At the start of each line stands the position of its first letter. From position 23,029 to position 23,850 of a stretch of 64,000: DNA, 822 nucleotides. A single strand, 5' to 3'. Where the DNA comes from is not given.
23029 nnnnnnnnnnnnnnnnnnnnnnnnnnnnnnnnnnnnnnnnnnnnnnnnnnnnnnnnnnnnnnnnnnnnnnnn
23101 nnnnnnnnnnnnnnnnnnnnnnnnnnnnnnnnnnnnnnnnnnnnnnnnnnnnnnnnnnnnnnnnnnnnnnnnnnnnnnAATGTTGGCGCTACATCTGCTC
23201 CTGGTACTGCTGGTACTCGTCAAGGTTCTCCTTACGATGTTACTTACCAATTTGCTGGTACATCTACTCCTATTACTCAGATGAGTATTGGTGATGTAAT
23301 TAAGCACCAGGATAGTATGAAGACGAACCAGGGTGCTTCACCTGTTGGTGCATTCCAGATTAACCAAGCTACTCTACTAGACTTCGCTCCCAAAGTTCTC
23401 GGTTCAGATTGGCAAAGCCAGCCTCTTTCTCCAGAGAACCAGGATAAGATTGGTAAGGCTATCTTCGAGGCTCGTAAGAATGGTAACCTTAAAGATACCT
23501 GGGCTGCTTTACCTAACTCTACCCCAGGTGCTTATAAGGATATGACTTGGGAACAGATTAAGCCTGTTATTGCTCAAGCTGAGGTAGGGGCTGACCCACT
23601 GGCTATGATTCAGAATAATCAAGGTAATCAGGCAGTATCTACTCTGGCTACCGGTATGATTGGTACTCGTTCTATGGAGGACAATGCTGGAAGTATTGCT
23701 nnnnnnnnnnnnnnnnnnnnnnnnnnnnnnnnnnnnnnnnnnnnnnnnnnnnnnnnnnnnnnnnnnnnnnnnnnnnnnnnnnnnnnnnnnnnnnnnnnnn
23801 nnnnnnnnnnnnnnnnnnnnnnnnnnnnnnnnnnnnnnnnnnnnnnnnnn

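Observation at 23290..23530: Virion protein with SLT-like motif carrying Asp in place of the catalytic Glu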

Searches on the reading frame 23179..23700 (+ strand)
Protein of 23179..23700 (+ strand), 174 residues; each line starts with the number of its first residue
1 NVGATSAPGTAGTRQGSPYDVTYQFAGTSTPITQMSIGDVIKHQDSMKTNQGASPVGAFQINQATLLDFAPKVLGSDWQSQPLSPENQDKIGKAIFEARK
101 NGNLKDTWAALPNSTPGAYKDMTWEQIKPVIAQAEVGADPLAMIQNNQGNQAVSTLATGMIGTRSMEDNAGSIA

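Call 14: find_homologous_proteins(query=window:23179-23700:+, max_evalue=0.001)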
Query window:23179-23700:+ (174 aa): 1 proteins with E <= 0.001 among 27 candidates.
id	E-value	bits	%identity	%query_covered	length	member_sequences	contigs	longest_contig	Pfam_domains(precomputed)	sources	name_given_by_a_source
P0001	2.9e-16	78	81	30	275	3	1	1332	-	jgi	jgi:hypothetical protein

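Call 16: search_dna_similar(query=window:23179-23700:+, collection=phages, mode=protein, max_rows=60, rows=spread, max_evalue=0.001)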
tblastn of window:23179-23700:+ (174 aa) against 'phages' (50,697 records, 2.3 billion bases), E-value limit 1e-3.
Records with a match: 135; places in all: 135; records where one place covers at least 80% of the query: 107.
Best place of each record, by identity: 95-99% 6; 90-95% 26; 80-90% 13; 60-80% 36; <60% 54.
By first word of the organism name: Escherichia 66; Achromobacter 17; Erwinia 13; Klebsiella 11; Stenotrophomonas 6; Pseudomonas 6; Shigella 5; Burkholderia 5; Gamaleyavirus 3; Xanthomonas 3.
By host as written in the record: Escherichia coli 26; - 18; Achromobacter xylosoxidans I2BC 12; Klebsiella pneumoniae 6; Stenotrophomonas maltophilia 6; Escherichia sp. 5; Erwinia amylovora 5; Escherichia coli UPEC 3; and 36 more.
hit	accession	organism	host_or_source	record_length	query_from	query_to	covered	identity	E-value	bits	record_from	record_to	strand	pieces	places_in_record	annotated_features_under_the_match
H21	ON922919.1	Escherichia phage vB_EcoM_PD205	Escherichia sp.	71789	1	174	100%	98.9%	6e-113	357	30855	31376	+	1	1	hypothetical protein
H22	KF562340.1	Escherichia phage vB_EcoP_PhAPEC7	Escherichia coli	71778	1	173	99%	96.0%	4e-109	347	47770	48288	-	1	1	putative structural protein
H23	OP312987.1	Escherichia phage vB_EcoS_Uz-1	-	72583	1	173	99%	96.0%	8e-83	351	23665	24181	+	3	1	structural protein (x3)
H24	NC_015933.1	Escherichia phage vB_EcoP_G7C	-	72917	1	173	99%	94.8%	2e-108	344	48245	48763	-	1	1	virion structural protein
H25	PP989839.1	Escherichia phage VTCCBPA_322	Escherichia coli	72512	1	173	99%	94.2%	4e-107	340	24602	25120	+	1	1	hypothetical protein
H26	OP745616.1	Escherichia phage E20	Escherichia sp.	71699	2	173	99%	94.2%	6e-107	340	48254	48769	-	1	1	hypothetical protein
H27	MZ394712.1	Escherichia phage U1G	Colistin resistant Escherichia coli ...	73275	1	173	99%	93.1%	7e-106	337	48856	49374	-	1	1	hypothetical protein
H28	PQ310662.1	Escherichia phage Mimir124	Escherichia coli UPEC124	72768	2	173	99%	93.6%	3e-106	338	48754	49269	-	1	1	virion structural protein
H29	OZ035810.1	Gamaleyavirus AN24P2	-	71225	2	173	99%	93.6%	3e-106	338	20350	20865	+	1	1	record has no annotation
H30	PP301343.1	Escherichia phage UE-M6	Escherichia coli UPEC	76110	2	173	99%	93.6%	5e-106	337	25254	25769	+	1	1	hypothetical protein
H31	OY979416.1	Klebsiella phage vB_Kpl_K57alpha1.2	-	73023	2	173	99%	93.0%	4e-106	338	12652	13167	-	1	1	RNA polymerase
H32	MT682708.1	Escherichia phage vB_EcoP_SP5M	waste water from pig farming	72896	2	173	99%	93.0%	3e-105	335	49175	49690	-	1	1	lysozyme containing protein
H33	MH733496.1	Escherichia phage PGN829.1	Escherichia coli serotype 08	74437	1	173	99%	91.9%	2e-104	333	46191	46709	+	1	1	structural protein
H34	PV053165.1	Escherichia phage PBM-3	Escherichia sp.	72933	2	173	99%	92.4%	3e-105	335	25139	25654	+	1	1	hypothetical protein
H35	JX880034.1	Escherichia phage IME11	Escherichia coli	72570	2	173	99%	89.5%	2e-99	319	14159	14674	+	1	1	66 kDa protein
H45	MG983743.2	Xanthomonas phage RiverRider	Xanthomonas fragariae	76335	5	174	98%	60.9%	8e-66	223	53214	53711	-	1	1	hypothetical protein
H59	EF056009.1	Escherichia phage N4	Escherichia coli K-12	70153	6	168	94%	59.4%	2e-60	207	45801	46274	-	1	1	66 kDa protein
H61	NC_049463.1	Stenotrophomonas phage Pokken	Stenotrophomonas maltophilia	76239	6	174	97%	52.9%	1e-52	184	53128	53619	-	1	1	virion structural protein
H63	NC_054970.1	Pseudomonas phage inbricus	Pseudomonas syringae pv. avii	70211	6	138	76%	66.2%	2e-54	189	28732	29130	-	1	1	virion structural protein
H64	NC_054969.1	Achromobacter phage vB_AxyP_19-32_Axy24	Achromobacter xylosoxidans I2BC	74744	2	174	99%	47.1%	2e-44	161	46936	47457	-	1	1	virion structural protein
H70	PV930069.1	Erwinia phage UCB24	Erwinia amylovora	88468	13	137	72%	60.8%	3e-49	175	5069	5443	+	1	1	record has no annotation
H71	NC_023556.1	Achromobacter phage JWAlpha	Achromobacter xylosoxidans DSM 11852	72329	6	138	76%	57.0%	1e-43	159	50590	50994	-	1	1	virion structural protein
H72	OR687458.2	Pseudomonas phage CRC2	Pseudomonas alcaligenes T3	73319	2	137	78%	55.4%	5e-47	169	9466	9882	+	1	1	record has no annotation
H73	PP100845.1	Burkholderia phage vB_BpP_HN05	Burkholderia pseudomallei BpHNBP001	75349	25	169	83%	42.8%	4e-32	126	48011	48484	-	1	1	putative structural protein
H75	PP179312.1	Pseudomonas phage Arace01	Pseudomonas syringae 19B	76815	44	137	54%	50.0%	3e-24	103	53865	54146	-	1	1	putative structural protein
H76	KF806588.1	Erwinia phage Ea9-2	Erwinia amylovora strain Ea17-1-1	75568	24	137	66%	39.5%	1e-22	99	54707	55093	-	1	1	hypothetical protein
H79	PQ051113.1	Erwinia phage Fifi287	Erwinia amylovora YBK14808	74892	8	135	74%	29.5%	1e-7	56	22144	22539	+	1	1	virion structural protein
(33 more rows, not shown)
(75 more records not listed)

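Call 18: get_annotated_region(hit=H59, flank=1500)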
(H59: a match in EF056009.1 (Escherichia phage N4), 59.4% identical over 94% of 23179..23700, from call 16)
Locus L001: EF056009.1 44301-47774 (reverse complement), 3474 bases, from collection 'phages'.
description: Escherichia phage N4, complete genome.
organism: Escherichia phage N4 (NCBI taxid 2886925)
taxonomy: Viruses; Duplodnaviria; Heunggongvirae; Uroviricota; Caudoviricetes; Schitoviridae; Enquatrovirinae; Enquatrovirus; Enquatrovirus N4
host: Escherichia coli K-12; source: -; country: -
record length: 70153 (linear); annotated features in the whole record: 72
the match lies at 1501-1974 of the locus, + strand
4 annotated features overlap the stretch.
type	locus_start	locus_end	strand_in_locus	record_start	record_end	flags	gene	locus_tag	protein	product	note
CDS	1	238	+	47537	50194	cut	-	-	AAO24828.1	gp53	-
CDS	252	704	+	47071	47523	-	-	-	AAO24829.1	16.5 kDa protein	16.5 kD VP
CDS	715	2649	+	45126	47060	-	-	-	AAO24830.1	66 kDa protein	66 kD VP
CDS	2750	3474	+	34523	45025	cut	-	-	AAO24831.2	virion RNA polymerase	vRNAP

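Call 19: get_annotated_region(hit=H45, flank=1500)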
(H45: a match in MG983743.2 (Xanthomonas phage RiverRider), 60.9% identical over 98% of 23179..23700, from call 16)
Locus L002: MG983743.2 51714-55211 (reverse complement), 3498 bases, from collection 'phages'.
description: Xanthomonas phage RiverRider, complete genome.
organism: Xanthomonas phage RiverRider (NCBI taxid 2108116)
taxonomy: Viruses; Duplodnaviria; Heunggongvirae; Uroviricota; Caudoviricetes; Schitoviridae; Riverridervirus; Riverridervirus riverrider
host: Xanthomonas fragariae; source: strawberry plant; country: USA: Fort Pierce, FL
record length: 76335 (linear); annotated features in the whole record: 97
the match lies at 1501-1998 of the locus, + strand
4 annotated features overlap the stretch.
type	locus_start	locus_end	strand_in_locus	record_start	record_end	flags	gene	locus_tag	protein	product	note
CDS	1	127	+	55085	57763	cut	-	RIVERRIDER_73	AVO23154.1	hypothetical protein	-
CDS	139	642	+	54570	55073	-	-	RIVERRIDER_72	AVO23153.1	hypothetical protein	-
CDS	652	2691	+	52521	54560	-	-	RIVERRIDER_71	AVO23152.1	hypothetical protein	-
CDS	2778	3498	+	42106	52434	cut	-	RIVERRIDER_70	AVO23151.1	virion RNA polymerase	-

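Call 20: get_annotated_region(hit=H61, flank=1500)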
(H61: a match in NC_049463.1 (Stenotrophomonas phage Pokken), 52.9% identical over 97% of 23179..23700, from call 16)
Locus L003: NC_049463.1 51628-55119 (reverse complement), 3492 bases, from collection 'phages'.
description: Stenotrophomonas phage Pokken, complete genome.
organism: Stenotrophomonas phage Pokken (NCBI taxid 2596674)
taxonomy: Viruses; Duplodnaviria; Heunggongvirae; Uroviricota; Caudoviricetes; Schitoviridae; Pokkenvirus; Pokkenvirus pokken
host: Stenotrophomonas maltophilia; source: lake surface water; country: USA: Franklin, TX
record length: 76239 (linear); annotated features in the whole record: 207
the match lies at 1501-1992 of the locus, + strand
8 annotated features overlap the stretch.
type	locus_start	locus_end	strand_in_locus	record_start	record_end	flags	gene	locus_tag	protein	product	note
CDS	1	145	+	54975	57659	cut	-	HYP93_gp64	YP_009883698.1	hypothetical protein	-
regulatory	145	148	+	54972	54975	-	-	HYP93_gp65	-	ribosome_binding_site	CPT_Pokken_074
CDS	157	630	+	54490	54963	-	-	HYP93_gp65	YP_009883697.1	hypothetical protein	-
regulatory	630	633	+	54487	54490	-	-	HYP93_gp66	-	ribosome_binding_site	CPT_Pokken_073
CDS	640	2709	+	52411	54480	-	-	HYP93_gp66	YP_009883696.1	virion structural protein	-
regulatory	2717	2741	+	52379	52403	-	-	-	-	terminator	-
regulatory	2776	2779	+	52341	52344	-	-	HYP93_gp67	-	ribosome_binding_site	CPT_Pokken_072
CDS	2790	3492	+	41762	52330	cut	-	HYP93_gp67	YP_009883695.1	virion RNA polymerase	BLASTp similarity to phage N4 gene 53, virion RNA polymerase, NCBI entry YP_950528.1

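Call 21: get_annotated_region(hit=H63, flank=1500)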
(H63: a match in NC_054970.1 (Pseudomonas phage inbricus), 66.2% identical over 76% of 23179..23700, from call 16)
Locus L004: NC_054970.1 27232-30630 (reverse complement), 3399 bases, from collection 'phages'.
description: Pseudomonas phage inbricus, complete genome.
organism: Pseudomonas phage inbricus (NCBI taxid 2048976)
taxonomy: Viruses; Duplodnaviria; Heunggongvirae; Uroviricota; Caudoviricetes; Schitoviridae; Rothmandenesvirinae; Inbricusvirus; Inbricusvirus inbricus
host: Pseudomonas syringae pv. avii; source: -; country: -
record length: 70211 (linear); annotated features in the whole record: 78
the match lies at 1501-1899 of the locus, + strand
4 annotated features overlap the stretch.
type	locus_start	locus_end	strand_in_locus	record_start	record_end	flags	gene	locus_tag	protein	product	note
CDS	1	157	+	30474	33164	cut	-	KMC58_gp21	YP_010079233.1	hypothetical protein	-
CDS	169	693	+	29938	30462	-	-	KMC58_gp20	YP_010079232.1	hypothetical protein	-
CDS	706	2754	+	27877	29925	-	-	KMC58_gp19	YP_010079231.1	virion structural protein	-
CDS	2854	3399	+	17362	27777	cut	-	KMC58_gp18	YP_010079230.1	virion RNA polymerase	-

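Call 22: get_annotated_region(hit=H64, flank=1500)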
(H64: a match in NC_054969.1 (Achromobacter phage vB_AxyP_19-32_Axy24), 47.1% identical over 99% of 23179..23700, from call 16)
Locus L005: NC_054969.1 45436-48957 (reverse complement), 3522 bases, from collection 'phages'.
description: Achromobacter phage vB_AxyP_19-32_Axy24, complete genome.
organism: Achromobacter phage vB_AxyP_19-32_Axy24 (NCBI taxid 2591048)
taxonomy: Viruses; Duplodnaviria; Heunggongvirae; Uroviricota; Caudoviricetes; Schitoviridae; Rothmandenesvirinae; Dongdastvirus; Dongdastvirus Axy24
host: Achromobacter xylosoxidans I2BC; source: -; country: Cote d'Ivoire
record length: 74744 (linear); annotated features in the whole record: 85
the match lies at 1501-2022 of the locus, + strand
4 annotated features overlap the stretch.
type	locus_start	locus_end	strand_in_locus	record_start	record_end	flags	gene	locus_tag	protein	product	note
CDS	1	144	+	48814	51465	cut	-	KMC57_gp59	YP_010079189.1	hypothetical protein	-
CDS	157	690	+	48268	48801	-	-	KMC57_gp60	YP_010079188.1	hypothetical protein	-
CDS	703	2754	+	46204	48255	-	-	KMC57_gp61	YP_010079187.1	virion structural protein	-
CDS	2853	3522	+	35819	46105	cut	-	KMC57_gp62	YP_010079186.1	virion RNA polymerase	-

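Call 23: get_annotated_region(hit=H71, flank=1500)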
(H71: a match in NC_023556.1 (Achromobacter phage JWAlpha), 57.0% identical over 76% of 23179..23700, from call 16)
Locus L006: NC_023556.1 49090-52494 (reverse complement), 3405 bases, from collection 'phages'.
description: Achromobacter phage JWAlpha, complete genome.
organism: Achromobacter phage JWAlpha (NCBI taxid 1416009)
taxonomy: Viruses; Duplodnaviria; Heunggongvirae; Uroviricota; Caudoviricetes; Schitoviridae; Rothmandenesvirinae; Jwalphavirus; Jwalphavirus jwalpha
host: Achromobacter xylosoxidans DSM 11852; source: -; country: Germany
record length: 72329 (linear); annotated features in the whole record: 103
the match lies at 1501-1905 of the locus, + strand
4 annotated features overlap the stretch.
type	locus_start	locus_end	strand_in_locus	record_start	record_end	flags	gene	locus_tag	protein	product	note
CDS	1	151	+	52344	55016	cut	-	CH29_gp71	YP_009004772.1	hypothetical protein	similar to gp53 [Escherichia phage N4]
CDS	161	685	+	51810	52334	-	-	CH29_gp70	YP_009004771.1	hypothetical protein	similar to IME11_14 [Enterobacter phage IME11] and ECBP1_0060 [Escherichia phage KBNP21]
CDS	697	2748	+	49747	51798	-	-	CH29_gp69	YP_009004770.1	virion structural protein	similar to structural protein [Escherichia phage EC1-UPM] and ECBP1_0059 [Escherichia phage KBNP21]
CDS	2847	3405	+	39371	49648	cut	-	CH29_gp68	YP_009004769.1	virion RNA polymerase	similar to virion RNA polymerase [Escherichia phage N4]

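Call 25: get_annotated_region(hit=H70, flank=1800)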
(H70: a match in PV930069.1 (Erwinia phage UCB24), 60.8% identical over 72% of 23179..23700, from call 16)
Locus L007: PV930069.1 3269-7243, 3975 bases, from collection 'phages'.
description: UNVERIFIED: Erwinia phage UCB24, complete genome.
organism: Erwinia phage UCB24 (NCBI taxid 3424140)
taxonomy: Viruses
host: Erwinia amylovora; source: soil; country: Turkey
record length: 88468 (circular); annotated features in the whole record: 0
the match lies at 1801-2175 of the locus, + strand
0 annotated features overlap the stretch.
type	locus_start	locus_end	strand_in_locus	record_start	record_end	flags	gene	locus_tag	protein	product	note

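Call 26: get_annotated_region(hit=H72, flank=1800)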
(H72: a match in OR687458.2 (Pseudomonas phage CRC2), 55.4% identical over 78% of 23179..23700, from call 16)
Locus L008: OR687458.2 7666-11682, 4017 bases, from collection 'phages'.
description: UNVERIFIED_ORG: Pseudomonas phage CRC2, complete genome.
organism: Pseudomonas phage CRC2 (NCBI taxid 3096139)
taxonomy: Viruses; Duplodnaviria; Heunggongvirae; Uroviricota; Caudoviricetes; Schitoviridae
host: Pseudomonas alcaligenes T3; source: lake water; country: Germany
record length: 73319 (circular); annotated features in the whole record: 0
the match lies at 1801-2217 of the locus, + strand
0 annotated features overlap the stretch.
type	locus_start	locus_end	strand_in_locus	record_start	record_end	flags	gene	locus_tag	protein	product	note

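Call 27: get_annotated_region(hit=H73, flank=1800)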
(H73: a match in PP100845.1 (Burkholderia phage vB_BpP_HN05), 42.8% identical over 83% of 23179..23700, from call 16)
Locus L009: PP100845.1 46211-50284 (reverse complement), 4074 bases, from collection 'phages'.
description: Burkholderia phage vB_BpP_HN05, complete genome.
organism: Burkholderia phage vB_BpP_HN05 (NCBI taxid 3116022)
taxonomy: Viruses; Duplodnaviria; Heunggongvirae; Uroviricota; Caudoviricetes; Schitoviridae
host: Burkholderia pseudomallei BpHNBP001; source: contaminated liquid; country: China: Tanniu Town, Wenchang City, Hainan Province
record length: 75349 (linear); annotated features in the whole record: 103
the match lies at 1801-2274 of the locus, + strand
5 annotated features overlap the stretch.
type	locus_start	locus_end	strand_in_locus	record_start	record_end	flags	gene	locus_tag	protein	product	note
CDS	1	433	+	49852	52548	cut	-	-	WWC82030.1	baseplate wedge protein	ORF74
CDS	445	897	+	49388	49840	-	-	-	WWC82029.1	hypothetical protein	ORF73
CDS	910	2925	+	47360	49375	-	-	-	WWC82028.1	putative structural protein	ORF72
CDS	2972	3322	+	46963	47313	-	-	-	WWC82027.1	hypothetical protein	ORF71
CDS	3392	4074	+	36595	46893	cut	-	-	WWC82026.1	virion DNA-directed RNA polymerase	ORF70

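Call 28: get_annotated_region(hit=H75, flank=1800)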
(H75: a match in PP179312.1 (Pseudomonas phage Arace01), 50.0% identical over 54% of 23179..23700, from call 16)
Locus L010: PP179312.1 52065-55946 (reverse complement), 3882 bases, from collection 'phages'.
description: Pseudomonas phage Arace01, complete genome.
organism: Pseudomonas phage Arace01 (NCBI taxid 3138526)
taxonomy: Viruses
host: Pseudomonas syringae 19B; source: apricot soil; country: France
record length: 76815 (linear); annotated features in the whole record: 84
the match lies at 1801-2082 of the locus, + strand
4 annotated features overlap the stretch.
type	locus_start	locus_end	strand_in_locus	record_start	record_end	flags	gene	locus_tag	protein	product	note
CDS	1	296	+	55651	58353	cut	-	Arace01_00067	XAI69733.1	membrane protein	[Pseudomonas phage Zuri]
CDS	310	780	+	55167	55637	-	-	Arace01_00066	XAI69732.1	hypothetical protein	-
CDS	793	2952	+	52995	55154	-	-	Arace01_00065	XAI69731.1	putative structural protein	[Escherichia phage vB_EcoP_PhAPEC7]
CDS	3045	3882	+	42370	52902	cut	-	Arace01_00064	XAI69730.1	RNA polymerase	[Pseudomonas phage Zuri]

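Call 29: get_annotated_region(hit=H76, flank=1800)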
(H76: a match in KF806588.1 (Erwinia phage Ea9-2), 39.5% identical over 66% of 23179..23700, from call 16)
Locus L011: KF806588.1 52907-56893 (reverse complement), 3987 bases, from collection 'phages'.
description: Erwinia phage Ea9-2, complete genome.
organism: Erwinia phage Ea9-2 (NCBI taxid 1429767)
taxonomy: Viruses; Duplodnaviria; Heunggongvirae; Uroviricota; Caudoviricetes; Schitoviridae; Erskinevirinae; Johnsonvirus; Johnsonvirus Ea92
host: Erwinia amylovora strain Ea17-1-1; source: soil adjacent to infected trees; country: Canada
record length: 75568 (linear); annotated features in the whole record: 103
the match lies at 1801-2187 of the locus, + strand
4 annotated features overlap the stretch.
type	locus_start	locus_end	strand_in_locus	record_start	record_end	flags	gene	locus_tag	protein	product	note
CDS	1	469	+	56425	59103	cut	-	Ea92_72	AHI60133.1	hypothetical protein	-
CDS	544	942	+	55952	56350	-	-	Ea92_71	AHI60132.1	hypothetical protein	-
CDS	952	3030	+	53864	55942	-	-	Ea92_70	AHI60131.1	hypothetical protein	-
CDS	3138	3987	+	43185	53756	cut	-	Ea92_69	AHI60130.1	virion-associated RNA polymerase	-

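Call 30: get_annotated_region(hit=H79, flank=1800)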
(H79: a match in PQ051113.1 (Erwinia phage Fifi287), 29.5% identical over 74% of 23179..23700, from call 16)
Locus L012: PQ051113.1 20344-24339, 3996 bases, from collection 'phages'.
description: Erwinia phage Fifi287, complete genome.
organism: Erwinia phage Fifi287 (NCBI taxid 3349641)
taxonomy: Viruses; Duplodnaviria; Heunggongvirae; Uroviricota; Caudoviricetes; Schitoviridae; Erskinevirinae; Yonginvirus
host: Erwinia amylovora YBK14808; source: water form pear orchard; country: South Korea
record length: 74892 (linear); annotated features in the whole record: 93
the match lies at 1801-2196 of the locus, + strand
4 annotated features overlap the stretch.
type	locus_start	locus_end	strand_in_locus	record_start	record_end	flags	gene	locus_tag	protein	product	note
CDS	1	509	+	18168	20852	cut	-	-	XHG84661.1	hypothetical protein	gp19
CDS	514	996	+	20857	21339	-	-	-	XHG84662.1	structural protein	gp20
CDS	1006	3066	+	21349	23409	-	-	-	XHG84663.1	virion structural protein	gp21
CDS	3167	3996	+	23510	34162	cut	-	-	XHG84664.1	virion DNA-directed RNA polymerase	gp22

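Call 56: search_protein_representatives(alignment_id=A2)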
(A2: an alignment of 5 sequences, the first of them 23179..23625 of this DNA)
Query: 5 sequences, 149 profile positions. Proteins with E-value up to 0.001 (for the whole library): 1828; up to 1e-10: 674; up to 1e-30: 180. The best 150 are listed.
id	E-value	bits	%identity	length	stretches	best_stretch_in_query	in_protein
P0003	1.9e-68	245.5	-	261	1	2-149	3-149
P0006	9.8e-65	233.5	-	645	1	4-148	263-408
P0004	9.0e-64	230.3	-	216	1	1-149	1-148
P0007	9.7e-60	217.2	-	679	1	2-143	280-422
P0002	8.6e-59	214.2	-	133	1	24-148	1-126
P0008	1.1e-57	210.5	-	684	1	2-147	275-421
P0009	7.5e-57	207.9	-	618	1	2-146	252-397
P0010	2.4e-56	206.2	-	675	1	2-141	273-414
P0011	3.7e-56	205.6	-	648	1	2-140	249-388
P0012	5.5e-56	205.1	-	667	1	3-147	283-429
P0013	9.5e-56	204.3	-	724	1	2-145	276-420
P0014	1.3e-53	197.4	-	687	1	2-142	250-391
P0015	3.0e-52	193.0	-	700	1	2-147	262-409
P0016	1.5e-51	190.7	-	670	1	3-140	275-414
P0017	1.5e-51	190.6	-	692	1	2-146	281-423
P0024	3.4e-50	186.3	-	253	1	3-140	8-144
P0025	3.4e-50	186.3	-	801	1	6-147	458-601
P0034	6.8e-48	178.8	-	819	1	2-139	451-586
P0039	1.3e-46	174.6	-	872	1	3-138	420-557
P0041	2.6e-46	173.7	-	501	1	3-140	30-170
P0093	1.5e-41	158.2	-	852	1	3-140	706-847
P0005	4.0e-40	153.6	-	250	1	2-139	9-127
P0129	4.9e-38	146.8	-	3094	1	3-136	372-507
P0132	1.6e-37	145.1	-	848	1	4-141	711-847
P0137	4.1e-37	143.8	-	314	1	4-143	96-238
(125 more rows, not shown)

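Call 62: find_homologous_proteins(query=A3, max_evalue=0.001)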
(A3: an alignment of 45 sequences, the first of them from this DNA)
Query A3 (45 sequences) (143 aa, profile of the alignment): 16 proteins with E <= 0.001 among 5597 candidates.
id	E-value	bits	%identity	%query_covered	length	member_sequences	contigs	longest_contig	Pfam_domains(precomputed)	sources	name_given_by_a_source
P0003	6.9e-60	219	42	85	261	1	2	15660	-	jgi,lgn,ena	-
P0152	1.3e-54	202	37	87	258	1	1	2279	-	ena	-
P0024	3.7e-53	198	33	80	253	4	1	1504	-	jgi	jgi:hypothetical protein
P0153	2.9e-52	195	31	80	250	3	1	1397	-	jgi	jgi:hypothetical protein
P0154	5.6e-52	194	32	80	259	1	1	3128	-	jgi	jgi:hypothetical protein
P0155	2.1e-51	192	30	80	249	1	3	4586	-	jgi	jgi:hypothetical protein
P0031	2.0e-50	189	31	81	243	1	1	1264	-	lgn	-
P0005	4.0e-22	97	33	62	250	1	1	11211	-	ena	-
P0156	3.1e-7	48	28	67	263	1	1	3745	-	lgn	-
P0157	4.6e-7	48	34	64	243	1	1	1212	-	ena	-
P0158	7.2e-7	47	27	69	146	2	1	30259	-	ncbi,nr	ncbi:hypothetical protein RSM1_24555 [Methylobacterium radiotolerans]|nr:hypothetical protein RSM1_2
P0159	9.9e-6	43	30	57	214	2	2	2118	-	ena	-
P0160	1.1e-4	40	30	52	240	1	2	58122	-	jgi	jgi:hypothetical protein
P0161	1.6e-4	40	43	28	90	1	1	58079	-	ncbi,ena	-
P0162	1.8e-4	39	35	37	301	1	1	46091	-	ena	-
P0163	5.4e-4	38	26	61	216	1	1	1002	-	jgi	jgi:hypothetical protein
